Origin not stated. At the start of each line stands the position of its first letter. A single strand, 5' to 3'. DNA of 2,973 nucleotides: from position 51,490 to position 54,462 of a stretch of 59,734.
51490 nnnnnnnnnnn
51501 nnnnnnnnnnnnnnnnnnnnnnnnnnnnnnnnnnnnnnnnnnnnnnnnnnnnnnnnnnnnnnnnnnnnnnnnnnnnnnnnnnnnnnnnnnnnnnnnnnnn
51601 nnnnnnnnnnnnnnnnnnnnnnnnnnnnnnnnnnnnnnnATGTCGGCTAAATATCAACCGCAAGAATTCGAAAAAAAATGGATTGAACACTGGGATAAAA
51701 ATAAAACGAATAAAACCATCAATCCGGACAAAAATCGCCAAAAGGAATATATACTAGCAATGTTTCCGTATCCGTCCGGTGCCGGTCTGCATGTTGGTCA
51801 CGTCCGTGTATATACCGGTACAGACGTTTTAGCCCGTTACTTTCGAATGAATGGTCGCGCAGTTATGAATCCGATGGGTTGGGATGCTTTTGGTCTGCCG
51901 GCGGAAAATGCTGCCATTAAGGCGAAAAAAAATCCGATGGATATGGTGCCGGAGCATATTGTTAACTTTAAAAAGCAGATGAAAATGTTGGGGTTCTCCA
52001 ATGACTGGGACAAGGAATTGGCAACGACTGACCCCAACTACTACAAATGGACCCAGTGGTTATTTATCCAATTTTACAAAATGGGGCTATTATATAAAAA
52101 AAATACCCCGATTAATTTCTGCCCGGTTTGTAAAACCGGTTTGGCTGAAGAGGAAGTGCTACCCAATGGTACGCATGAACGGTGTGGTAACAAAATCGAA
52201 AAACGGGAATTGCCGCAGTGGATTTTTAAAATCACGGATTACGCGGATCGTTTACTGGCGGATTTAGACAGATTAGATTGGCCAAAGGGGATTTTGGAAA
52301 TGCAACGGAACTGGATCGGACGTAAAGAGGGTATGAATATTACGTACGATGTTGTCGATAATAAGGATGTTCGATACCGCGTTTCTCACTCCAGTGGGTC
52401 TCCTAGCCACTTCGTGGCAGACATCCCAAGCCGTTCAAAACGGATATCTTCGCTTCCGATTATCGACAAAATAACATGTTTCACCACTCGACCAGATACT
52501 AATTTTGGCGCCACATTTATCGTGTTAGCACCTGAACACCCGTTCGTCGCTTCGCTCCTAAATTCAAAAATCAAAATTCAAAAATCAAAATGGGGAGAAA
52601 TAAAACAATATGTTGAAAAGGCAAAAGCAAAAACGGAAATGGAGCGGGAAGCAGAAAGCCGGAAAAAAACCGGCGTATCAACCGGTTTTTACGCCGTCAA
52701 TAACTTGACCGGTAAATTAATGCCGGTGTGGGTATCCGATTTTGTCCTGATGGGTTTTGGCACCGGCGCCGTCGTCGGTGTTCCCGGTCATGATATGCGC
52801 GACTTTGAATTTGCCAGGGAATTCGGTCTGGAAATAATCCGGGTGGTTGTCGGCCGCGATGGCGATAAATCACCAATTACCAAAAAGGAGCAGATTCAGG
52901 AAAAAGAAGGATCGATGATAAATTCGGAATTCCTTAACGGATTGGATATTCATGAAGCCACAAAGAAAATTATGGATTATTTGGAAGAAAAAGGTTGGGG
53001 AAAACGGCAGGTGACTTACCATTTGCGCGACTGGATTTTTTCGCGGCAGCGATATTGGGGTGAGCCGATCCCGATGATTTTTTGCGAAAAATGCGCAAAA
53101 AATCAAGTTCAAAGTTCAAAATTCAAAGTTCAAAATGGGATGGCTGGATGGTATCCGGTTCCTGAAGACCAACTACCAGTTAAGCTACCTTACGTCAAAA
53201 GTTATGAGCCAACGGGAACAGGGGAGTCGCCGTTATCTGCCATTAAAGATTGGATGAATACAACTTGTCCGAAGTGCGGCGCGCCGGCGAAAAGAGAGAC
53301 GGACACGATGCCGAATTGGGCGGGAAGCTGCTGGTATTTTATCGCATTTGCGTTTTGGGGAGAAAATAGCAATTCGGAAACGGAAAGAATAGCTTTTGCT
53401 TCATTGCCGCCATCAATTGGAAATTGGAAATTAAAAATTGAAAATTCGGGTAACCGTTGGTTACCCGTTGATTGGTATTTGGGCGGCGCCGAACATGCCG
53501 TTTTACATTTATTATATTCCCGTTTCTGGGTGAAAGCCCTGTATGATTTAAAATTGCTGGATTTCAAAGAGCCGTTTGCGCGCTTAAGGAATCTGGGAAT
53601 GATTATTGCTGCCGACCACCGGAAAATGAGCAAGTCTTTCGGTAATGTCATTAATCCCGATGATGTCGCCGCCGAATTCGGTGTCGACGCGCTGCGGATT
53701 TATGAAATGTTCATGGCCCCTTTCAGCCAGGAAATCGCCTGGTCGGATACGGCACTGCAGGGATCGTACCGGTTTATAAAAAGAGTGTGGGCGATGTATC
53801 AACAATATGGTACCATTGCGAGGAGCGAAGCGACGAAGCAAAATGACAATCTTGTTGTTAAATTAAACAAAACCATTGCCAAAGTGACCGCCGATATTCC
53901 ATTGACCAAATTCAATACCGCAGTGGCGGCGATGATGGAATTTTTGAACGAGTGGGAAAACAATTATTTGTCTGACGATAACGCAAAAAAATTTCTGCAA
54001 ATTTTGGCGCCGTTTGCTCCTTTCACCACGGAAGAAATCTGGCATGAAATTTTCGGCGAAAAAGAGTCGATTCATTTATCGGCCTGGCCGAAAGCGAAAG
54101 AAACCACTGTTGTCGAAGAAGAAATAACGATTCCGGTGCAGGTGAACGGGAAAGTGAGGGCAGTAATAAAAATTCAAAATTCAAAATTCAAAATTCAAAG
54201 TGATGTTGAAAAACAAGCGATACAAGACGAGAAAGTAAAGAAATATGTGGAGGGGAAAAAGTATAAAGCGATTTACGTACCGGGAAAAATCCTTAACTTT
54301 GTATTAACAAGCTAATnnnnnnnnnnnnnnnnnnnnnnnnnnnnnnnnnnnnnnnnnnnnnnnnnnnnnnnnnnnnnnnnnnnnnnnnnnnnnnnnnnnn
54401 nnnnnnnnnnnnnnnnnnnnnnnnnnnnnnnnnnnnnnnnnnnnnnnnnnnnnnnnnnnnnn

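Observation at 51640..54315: Essential leuS carries at least six short repeat elements in frame, four of them heptanucleotide tandem tracts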

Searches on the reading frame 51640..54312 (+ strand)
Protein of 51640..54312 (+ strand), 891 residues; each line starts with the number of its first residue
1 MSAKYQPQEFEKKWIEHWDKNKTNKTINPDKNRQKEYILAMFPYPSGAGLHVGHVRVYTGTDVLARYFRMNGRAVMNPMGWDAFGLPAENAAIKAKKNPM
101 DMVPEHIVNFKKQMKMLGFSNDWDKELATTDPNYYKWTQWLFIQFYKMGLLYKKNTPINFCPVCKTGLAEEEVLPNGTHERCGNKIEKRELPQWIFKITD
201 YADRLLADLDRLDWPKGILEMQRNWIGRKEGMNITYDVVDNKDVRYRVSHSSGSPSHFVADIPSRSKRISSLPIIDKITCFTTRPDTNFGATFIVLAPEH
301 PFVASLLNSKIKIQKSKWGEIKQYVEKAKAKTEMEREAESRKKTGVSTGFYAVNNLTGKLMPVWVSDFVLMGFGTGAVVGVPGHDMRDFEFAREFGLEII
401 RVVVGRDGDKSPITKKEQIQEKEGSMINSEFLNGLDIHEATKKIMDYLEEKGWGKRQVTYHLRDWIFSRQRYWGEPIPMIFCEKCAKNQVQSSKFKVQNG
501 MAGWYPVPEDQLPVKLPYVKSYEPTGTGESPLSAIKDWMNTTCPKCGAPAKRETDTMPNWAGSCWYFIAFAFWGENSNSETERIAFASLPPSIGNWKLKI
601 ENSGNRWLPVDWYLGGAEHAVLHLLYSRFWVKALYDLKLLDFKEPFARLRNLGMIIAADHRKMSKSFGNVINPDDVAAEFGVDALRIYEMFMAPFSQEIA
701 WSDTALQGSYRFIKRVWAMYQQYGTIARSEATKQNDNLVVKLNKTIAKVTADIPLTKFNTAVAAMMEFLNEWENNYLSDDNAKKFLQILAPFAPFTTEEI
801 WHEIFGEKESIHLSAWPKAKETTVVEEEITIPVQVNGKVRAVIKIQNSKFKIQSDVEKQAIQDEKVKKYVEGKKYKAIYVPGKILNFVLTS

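Call 6: search_solved_structures(query=window:51640-54312:+, show_alignments=2, max_evalue=1e-50)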
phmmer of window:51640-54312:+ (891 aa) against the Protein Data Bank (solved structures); distinct sequences matched with E-value up to 1e-50: 17.
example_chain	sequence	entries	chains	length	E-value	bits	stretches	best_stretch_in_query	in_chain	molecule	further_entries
1h3n_A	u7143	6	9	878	9.7e-204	682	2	277-659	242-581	LEUCYL-TRNA SYNTHETASE | AMINOACYL-TRNA SYNTHETASE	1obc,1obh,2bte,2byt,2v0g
2v0c_A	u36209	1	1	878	2.1e-202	677.6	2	277-659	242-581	AMINOACYL-TRNA SYNTHETASE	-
9tjv_A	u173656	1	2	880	2.8e-180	604.4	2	2-241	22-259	Leucine--tRNA ligase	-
3zgz_A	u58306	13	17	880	1.1e-179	602.4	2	2-241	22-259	LEUCINE--TRNA LIGASE | LEUCYL-TRNA SYNTHETASE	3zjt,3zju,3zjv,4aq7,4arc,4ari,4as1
5omw_A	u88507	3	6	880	5e-179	600.2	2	2-241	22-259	Leucine--tRNA ligase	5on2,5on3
9twr_A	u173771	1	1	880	5.3e-179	600.1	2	2-241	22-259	Leucine--tRNA ligase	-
9twt_A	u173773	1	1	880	5.4e-179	600.1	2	2-241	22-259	Leucine--tRNA ligase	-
9tjw_A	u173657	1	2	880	6.6e-179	599.8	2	2-241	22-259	Leucine--tRNA ligase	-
9tws_A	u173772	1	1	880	7.1e-179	599.7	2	2-241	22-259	Leucine--tRNA ligase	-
9twv_A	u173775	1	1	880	1.4e-178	598.8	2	2-241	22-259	Leucine--tRNA ligase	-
9twu_A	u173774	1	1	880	2.5e-178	597.9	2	2-241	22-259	Leucine--tRNA ligase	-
6q89_A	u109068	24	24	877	4e-177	593.9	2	279-681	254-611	Leucine--tRNA ligase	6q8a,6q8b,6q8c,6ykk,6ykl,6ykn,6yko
7nty_A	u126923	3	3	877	1.8e-176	591.8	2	279-681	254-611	Leucine--tRNA ligase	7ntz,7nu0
7nu1_A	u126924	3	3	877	3.3e-176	590.9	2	279-681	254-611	Leucine--tRNA ligase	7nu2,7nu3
7nua_A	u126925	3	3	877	4.7e-176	590.4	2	279-681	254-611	Leucine--tRNA ligase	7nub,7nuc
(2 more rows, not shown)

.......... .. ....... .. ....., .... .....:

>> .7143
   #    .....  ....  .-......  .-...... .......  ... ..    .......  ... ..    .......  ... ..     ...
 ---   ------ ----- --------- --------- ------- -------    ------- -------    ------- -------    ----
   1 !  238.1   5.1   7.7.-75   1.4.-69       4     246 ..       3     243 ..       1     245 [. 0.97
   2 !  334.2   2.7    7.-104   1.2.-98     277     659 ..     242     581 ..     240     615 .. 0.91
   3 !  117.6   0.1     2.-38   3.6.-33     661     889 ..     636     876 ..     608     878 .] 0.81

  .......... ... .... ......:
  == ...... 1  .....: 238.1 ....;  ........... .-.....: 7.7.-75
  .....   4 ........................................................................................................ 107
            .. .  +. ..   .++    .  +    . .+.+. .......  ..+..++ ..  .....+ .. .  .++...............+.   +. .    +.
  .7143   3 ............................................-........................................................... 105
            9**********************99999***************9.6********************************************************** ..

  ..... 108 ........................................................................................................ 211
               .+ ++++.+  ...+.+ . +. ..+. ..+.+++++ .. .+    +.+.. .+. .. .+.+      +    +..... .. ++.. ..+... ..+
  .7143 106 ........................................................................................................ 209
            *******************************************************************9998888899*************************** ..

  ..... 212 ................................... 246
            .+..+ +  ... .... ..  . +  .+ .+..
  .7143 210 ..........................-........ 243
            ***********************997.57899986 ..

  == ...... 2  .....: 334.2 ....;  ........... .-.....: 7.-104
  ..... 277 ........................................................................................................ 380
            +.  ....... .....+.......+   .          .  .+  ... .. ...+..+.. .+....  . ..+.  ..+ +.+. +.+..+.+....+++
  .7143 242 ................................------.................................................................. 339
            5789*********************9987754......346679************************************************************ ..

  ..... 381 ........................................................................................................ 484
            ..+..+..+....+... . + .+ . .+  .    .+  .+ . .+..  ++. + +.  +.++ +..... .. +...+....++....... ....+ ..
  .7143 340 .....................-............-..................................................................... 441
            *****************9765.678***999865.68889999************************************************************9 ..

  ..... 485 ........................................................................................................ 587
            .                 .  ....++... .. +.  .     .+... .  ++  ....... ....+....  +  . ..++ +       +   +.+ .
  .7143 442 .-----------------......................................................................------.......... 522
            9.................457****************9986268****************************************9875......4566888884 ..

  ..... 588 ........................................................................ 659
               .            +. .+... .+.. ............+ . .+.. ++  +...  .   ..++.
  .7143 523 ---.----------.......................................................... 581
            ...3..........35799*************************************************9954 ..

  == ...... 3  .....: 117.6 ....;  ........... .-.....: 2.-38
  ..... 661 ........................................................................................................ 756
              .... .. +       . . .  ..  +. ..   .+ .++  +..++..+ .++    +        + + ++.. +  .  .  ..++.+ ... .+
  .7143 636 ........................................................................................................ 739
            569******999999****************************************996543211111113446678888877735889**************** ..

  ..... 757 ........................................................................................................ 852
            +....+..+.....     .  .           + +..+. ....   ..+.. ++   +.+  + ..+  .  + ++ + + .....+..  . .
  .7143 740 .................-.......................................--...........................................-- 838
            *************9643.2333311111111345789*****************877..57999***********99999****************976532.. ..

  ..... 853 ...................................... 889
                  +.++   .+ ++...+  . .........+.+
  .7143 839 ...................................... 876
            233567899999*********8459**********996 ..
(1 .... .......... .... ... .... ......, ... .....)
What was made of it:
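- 53095..53145 (+): 51-nt segment encoding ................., inserted after the CxxC of the Zn module. Its core, 53104-53136, is heptamer tract 2 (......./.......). 17-aa gap against Tth LeuRS (call 6).
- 52371..52463 (+): Variable loop insertion (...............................) at the catalytic-core/editing-domain junction. It is not repeat-like. 30-aa gap against Tth LeuRS (call 6).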

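Call 13: find_homologous_proteins(query=window:51640-54312:+, max_evalue=1e-100)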
Query window:51640-54312:+ (891 aa): 7999 proteins with E <= 1e-100 among 8000 candidates; the best 120 are listed.
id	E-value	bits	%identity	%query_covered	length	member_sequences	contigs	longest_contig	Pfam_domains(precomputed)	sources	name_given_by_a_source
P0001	0.0e+0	2100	100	100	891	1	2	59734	PF09334.18,PF01406.26,PF08264.20,PF13603.13,PF00133.29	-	-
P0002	0.0e+0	1717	85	100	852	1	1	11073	PF09334.18,PF01406.26,PF08264.20,PF13603.13,PF00133.29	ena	-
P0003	0.0e+0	1442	71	100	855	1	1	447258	PF09334.18,PF01406.26,PF08264.20,PF13603.13,PF00133.29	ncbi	-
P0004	0.0e+0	1428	68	99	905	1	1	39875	PF09334.18,PF01406.26,PF08264.20,PF13603.13,PF00133.29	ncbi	-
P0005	0.0e+0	1425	69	100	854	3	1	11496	PF09334.18,PF01406.26,PF08264.20,PF13603.13,PF00133.29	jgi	-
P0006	0.0e+0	1404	68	99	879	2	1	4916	PF09334.18,PF01406.26,PF08264.20,PF13603.13,PF00133.29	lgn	-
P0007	0.0e+0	1390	66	100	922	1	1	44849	PF09334.18,PF01406.26,PF08264.20,PF13603.13,PF00133.29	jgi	-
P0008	0.0e+0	1389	66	100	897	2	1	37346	PF09334.18,PF01406.26,PF08264.20,PF13603.13,PF00133.29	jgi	jgi:leucyl-tRNA synthetase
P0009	0.0e+0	1382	65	100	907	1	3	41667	PF09334.18,PF01406.26,PF08264.20,PF13603.13,PF00133.29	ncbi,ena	-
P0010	0.0e+0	1372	68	100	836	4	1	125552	PF09334.18,PF01406.26,PF08264.20,PF13603.13,PF00133.29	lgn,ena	-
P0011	0.0e+0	1371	65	100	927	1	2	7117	PF09334.18,PF01406.26,PF08264.20,PF13603.13,PF00133.29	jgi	-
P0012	0.0e+0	1371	68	97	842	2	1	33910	PF09334.18,PF01406.26,PF08264.20,PF13603.13,PF00133.29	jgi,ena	-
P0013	0.0e+0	1366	67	100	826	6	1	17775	PF09334.18,PF01406.26,PF08264.20,PF13603.13,PF00133.29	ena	-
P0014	0.0e+0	1365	67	100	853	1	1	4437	PF09334.18,PF01406.26,PF08264.20,PF13603.13,PF00133.29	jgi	-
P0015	0.0e+0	1364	68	100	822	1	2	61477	PF09334.18,PF01406.26,PF08264.20,PF13603.13,PF00133.29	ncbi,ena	-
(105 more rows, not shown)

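Call 18: find_related_loci(query=P0001, collection=genome_contigs, flank=10000)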
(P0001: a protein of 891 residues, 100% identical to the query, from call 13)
Query P0001 (891 aa) in genome_contigs; peptide patterns used: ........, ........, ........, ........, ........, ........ (x = any residue, [..] = any of these).
232 stretches matched a pattern; 214 encode a relative of the query (tblastn E <= 1e-3); the best 80 are kept; 80 distinct loci.
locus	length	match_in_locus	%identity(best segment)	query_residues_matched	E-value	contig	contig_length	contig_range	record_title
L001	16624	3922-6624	68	4-889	0e+0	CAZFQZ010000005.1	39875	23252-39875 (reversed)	MAG TPA_asm: uncultured Gammaproteobacteria bacterium isolate SRP271791_co2_5 genome assembly, contig: NODE_134_length_3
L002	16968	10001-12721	65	1-889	0e+0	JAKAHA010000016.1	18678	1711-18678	MAG: bacterium isolate WY2.bin75 NODE_4116_length_18678_cov_1.966902, whole genome shotgun sequence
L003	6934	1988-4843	64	1-889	0e+0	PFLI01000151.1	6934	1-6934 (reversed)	MAG: Candidatus Roizmanbacteria bacterium CG_4_10_14_0_8_um_filter_33_9 CG_4_10_14_0.8_um_filter_scaffold_7867_c, whole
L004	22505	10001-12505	66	1-889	0e+0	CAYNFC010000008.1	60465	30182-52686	MAG TPA_asm: uncultured Gammaproteobacteria bacterium isolate binchicken_co266_245 genome assembly, contig: NODE_1055_le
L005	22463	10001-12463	66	1-889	0e+0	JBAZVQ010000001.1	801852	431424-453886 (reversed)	MAG: Patescibacteria group bacterium isolate SO_2017_GW1_256 NODE_40_length_801852_cov_10.114443_OW334_2017, whole genom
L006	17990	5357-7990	65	4-890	0e+0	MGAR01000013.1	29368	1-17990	MAG: Candidatus Roizmanbacteria bacterium RIFCSPLOWO2_01_FULL_41_22 rifcsplowo2_01_scaffold_2552, whole genome shotgun s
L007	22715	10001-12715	64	5-879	0e+0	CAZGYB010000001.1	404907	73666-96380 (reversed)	MAG TPA_asm: uncultured Gammaproteobacteria bacterium isolate SRP173033_co2_14 genome assembly, contig: NODE_4_length_40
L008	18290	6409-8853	65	1-890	0e+0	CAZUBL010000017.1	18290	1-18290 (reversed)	MAG TPA_asm: uncultured Gammaproteobacteria bacterium isolate SRP193661_co1_195 genome assembly, contig: NODE_3140_lengt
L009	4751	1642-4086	65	1-889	0e+0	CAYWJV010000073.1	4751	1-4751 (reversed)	MAG TPA_asm: uncultured Gammaproteobacteria bacterium isolate binchicken_co387_50 genome assembly, contig: NODE_26261_le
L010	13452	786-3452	63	4-889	0e+0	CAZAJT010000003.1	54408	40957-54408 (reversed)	MAG TPA_asm: uncultured Gammaproteobacteria bacterium isolate binchicken_co251_706 genome assembly, contig: NODE_840_len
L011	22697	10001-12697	64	2-889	0e+0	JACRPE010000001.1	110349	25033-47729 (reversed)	MAG: Candidatus Roizmanbacteria bacterium isolate NC_groundwater_1979_Pr3_S-0.2um_40_30 scaffold_102353, whole genome sh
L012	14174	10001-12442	65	1-889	0e+0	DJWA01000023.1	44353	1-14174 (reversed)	MAG TPA_asm: Candidatus Roizmanbacteria bacterium UBA6242 UBA6242_contig_35796, whole genome shotgun sequence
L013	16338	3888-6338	65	1-889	0e+0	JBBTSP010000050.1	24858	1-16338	MAG: Patescibacteria group bacterium isolate H41-bin142_1 H41_bin142_1_000000000050, whole genome shotgun sequence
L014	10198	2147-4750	63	2-889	0e+0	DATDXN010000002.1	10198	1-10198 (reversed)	MAG TPA_asm: Patescibacteria group bacterium isolate SMAG_U8140 k141_494844, whole genome shotgun sequence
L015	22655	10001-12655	63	4-889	0e+0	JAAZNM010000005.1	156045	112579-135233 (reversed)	MAG: Candidatus Roizmanbacteria bacterium isolate AS27yjCOA_175 72860_AS27, whole genome shotgun sequence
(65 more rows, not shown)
